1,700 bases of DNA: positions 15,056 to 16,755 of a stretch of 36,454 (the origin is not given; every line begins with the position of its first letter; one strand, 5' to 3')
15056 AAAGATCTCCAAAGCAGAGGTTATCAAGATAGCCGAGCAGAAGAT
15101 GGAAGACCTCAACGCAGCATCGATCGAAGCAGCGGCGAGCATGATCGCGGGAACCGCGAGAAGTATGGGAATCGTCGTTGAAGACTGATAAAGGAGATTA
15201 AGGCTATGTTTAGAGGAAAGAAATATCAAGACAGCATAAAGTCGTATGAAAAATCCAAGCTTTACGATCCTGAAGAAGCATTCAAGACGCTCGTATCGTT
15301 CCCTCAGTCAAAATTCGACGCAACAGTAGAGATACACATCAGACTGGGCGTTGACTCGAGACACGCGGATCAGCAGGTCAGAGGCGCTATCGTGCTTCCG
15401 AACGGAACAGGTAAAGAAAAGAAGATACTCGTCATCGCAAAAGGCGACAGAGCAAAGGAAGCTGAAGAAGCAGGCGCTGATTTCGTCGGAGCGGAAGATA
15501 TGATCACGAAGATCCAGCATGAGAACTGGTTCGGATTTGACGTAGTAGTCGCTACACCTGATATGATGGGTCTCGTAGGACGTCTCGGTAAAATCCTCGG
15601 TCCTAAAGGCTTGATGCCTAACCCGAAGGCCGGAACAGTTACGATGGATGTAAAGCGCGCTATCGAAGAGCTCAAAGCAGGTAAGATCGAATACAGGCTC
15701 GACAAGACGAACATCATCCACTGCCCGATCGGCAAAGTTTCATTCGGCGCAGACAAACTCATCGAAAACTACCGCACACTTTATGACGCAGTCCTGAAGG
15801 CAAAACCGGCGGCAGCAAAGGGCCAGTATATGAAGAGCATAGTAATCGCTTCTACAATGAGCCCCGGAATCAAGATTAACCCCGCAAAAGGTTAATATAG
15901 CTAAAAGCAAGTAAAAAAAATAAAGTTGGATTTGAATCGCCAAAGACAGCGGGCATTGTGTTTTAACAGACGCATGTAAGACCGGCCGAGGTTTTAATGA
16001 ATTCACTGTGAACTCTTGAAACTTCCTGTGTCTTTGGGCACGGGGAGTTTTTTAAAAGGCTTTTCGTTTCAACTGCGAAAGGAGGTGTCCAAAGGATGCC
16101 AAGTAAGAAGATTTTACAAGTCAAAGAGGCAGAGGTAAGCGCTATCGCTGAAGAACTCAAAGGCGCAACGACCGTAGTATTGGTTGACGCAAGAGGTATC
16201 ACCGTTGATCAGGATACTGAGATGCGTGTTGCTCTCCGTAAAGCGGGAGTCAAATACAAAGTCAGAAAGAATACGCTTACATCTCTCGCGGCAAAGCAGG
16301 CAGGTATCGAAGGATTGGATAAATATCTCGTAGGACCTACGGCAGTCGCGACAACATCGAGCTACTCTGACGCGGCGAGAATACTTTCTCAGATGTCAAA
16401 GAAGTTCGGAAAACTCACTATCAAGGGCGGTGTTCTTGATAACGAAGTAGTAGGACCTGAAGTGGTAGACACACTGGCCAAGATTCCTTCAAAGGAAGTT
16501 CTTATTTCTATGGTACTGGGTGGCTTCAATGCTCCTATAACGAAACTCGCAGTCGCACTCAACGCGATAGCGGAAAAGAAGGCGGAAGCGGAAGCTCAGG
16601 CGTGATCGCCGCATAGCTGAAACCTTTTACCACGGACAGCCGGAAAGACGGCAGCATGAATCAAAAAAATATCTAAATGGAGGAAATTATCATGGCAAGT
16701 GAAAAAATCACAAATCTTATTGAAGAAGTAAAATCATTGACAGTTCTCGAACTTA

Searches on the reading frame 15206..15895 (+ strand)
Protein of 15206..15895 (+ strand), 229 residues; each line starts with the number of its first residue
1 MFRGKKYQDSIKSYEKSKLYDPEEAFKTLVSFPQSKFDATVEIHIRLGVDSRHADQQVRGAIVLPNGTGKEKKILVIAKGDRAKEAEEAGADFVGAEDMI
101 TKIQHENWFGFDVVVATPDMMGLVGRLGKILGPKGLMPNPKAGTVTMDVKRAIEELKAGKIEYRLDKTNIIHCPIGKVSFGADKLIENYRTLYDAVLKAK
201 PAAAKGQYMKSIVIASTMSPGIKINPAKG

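Call 61: search_protein_families(library=pfam, proteins=[window:15206-15895:+], max_evalue=0.0001)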
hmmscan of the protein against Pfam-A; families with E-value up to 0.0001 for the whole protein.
window:15206-15895:+ (229 aa): 1 family
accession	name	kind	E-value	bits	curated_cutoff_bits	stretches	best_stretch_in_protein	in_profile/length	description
PF00687.26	Ribosomal_L1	-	6.3e-72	241.7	32.2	1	30-220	2-198/198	Ribosomal protein L1p/L10e family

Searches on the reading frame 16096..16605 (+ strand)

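Call 61: search_protein_families(library=pfam, proteins=[window:16096-16605:+], max_evalue=0.0001)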
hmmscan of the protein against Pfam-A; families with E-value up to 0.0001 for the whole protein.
window:16096-16605:+ (169 aa): 1 family
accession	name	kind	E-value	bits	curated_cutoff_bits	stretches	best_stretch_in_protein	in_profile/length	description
PF00466.25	Ribosomal_L10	-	1e-22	80.5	22.8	1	7-100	3-98/100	Ribosomal protein L10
